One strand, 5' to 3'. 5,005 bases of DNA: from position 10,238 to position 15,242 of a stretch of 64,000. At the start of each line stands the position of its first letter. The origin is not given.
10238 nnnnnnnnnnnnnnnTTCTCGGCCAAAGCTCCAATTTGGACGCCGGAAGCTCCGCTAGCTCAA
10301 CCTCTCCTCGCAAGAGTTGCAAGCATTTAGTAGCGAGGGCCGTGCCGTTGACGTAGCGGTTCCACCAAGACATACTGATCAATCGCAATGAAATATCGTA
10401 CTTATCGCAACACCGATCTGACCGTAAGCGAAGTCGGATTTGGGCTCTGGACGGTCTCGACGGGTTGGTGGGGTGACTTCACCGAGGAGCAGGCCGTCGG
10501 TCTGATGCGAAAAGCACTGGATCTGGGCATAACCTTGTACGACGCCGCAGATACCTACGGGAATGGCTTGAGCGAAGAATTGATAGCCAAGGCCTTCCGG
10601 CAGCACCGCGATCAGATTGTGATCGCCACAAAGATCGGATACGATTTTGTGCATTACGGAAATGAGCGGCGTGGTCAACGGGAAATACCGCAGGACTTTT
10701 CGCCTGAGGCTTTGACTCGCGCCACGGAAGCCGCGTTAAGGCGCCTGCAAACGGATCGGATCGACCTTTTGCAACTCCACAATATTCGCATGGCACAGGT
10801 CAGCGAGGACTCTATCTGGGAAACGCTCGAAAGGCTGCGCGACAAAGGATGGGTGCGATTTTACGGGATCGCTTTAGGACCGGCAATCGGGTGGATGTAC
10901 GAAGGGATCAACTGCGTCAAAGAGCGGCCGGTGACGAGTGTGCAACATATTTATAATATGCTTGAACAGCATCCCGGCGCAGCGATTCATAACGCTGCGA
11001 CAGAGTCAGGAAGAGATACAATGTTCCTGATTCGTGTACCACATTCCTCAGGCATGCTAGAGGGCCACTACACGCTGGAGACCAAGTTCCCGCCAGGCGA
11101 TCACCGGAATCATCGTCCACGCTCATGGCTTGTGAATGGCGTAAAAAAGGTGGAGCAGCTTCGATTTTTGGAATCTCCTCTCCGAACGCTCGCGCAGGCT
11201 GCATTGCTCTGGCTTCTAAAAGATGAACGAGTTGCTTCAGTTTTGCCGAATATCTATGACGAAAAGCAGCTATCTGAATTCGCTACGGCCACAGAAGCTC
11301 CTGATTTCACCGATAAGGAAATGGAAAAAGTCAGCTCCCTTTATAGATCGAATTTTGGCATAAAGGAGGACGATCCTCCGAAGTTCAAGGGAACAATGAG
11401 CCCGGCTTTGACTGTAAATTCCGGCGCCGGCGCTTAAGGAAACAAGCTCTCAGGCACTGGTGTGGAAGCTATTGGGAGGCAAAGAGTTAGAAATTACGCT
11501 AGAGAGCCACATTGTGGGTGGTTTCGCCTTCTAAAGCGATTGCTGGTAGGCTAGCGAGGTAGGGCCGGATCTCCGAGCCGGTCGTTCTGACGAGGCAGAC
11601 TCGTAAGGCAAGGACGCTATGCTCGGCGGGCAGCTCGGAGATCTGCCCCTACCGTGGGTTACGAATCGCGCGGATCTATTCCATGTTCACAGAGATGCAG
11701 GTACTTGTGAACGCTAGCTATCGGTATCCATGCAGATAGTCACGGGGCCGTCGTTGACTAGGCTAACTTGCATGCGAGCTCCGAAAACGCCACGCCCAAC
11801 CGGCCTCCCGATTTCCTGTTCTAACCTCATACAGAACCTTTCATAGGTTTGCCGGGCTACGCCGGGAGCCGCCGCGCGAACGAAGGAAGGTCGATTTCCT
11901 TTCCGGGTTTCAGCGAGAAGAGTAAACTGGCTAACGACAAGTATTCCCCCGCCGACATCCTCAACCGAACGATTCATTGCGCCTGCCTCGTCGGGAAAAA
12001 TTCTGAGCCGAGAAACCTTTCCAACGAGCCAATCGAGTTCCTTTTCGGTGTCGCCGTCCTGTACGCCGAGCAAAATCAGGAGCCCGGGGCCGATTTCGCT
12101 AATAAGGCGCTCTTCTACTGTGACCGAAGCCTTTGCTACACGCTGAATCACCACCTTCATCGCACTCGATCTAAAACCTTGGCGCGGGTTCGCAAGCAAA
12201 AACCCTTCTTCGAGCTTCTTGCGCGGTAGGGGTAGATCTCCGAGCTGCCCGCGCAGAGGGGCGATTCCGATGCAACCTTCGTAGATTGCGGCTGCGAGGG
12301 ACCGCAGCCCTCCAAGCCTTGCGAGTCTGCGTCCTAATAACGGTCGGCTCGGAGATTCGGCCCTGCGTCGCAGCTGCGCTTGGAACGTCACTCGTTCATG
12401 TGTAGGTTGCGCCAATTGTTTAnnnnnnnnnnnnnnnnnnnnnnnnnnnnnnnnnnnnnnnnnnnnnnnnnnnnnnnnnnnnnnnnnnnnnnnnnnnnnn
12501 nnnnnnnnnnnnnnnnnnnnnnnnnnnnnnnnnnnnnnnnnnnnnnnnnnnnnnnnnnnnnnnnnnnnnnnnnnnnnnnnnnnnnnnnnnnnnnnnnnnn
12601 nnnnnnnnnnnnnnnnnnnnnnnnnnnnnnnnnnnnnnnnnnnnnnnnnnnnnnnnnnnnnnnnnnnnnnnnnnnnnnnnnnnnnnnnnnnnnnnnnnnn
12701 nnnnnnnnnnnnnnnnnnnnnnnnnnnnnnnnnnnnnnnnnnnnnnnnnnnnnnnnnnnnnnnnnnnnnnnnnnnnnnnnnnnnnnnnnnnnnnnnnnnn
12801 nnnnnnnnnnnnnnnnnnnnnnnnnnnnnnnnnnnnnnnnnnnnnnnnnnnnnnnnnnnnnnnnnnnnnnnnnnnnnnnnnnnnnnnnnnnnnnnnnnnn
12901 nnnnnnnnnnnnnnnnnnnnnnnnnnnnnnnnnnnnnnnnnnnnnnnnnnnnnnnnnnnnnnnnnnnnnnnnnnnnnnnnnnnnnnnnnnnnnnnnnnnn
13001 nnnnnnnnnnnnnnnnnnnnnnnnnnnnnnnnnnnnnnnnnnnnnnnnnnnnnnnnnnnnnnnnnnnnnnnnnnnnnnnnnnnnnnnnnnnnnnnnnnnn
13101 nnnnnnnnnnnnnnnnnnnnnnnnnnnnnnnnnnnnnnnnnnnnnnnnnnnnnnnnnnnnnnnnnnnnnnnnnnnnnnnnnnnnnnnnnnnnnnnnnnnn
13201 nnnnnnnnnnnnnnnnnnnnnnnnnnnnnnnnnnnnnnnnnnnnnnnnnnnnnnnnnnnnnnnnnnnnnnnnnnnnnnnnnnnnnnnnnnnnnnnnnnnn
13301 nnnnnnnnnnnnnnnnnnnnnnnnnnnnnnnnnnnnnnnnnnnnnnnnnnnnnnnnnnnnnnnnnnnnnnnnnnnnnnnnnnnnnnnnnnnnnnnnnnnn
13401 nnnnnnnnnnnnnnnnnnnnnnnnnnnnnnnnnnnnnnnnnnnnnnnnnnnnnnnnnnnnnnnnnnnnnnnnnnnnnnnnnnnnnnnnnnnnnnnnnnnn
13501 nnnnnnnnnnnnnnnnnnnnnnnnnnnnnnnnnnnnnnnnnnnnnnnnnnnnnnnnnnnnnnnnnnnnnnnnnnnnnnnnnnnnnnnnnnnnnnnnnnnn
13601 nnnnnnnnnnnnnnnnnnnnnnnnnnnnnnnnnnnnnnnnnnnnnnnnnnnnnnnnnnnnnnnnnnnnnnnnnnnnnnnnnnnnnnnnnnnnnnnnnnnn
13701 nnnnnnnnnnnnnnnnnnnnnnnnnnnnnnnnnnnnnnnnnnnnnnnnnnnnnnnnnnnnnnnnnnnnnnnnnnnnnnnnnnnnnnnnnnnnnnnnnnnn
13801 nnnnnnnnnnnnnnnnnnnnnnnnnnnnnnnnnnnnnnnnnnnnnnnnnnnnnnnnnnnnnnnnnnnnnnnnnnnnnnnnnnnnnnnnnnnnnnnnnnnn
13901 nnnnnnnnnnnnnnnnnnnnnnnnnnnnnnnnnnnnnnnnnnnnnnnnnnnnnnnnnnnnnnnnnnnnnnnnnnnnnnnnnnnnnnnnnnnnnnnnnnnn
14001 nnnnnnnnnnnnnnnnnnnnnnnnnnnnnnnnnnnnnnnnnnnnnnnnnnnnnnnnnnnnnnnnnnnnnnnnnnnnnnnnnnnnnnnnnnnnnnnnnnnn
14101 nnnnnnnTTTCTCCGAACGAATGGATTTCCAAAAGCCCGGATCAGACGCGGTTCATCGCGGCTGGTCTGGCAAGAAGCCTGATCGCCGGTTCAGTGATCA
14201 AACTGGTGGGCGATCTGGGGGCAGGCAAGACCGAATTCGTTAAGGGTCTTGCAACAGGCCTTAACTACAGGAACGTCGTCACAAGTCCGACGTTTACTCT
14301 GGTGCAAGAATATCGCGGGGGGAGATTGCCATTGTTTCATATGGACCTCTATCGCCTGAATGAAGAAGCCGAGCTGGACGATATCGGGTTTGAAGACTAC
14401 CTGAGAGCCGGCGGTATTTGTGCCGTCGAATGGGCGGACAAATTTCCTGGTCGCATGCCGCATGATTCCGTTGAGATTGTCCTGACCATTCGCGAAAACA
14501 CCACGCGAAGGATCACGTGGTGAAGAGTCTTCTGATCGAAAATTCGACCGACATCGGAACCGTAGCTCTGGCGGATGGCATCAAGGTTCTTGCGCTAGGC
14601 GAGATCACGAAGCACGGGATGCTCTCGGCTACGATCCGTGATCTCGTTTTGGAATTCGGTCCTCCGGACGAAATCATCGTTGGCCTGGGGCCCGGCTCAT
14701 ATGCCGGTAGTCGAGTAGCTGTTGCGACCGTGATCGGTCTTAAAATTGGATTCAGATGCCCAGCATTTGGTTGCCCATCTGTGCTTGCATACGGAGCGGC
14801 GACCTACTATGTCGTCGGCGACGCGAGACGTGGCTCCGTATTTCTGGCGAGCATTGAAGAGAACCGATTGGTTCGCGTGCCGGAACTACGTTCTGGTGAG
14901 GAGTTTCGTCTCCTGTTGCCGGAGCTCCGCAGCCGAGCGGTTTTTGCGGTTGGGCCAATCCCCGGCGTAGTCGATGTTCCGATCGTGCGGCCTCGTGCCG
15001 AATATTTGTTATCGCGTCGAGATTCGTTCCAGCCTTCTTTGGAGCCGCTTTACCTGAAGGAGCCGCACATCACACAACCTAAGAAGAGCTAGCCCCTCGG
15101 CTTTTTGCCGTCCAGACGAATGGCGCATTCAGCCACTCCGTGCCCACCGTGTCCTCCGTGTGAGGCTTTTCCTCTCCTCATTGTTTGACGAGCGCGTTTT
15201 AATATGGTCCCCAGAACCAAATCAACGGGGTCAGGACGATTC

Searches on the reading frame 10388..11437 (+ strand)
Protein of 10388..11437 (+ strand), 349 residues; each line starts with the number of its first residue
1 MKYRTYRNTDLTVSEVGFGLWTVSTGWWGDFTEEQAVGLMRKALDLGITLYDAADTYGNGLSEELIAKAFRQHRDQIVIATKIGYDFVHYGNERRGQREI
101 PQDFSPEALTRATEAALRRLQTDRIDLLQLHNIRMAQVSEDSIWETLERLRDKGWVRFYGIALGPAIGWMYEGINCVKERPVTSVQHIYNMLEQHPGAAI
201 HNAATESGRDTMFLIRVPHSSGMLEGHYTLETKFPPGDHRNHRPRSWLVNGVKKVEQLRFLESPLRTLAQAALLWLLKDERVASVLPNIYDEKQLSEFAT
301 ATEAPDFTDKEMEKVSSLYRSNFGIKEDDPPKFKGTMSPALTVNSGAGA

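Call 24: search_protein_families(library=pfam, proteins=[window:10388-11437:+])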
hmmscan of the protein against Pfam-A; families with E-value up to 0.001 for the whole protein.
window:10388-11437:+ (349 aa): 1 family
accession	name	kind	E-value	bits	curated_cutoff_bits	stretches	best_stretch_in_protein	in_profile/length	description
PF00248.27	Aldo_ket_red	-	1.2e-44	153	24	1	15-319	1-290/291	Aldo/keto reductase family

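Call 31: search_protein_families(library=ncbifam, proteins=[window:10388-11437:+], max_evalue=1e-20)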
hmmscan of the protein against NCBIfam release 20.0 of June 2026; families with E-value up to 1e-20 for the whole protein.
window:10388-11437:+ (349 aa): 1 family
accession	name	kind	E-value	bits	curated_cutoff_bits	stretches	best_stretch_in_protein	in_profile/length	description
NF049922.1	MethglyxlRedYdjG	equivalog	1.1e-21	77.2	550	1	2-304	2-307/326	NADH-dependent methylglyoxal reductase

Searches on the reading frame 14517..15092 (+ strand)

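Call 24: search_protein_families(library=pfam, proteins=[window:14517-15092:+])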
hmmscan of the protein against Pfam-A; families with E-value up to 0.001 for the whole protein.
window:14517-15092:+ (191 aa): 1 family
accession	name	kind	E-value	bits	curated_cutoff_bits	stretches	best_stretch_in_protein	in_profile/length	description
PF00814.31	TsaD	-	0.00021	21.6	24.8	1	37-111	38-121/264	tRNA N6-adenosine threonylcarbamoyltransferase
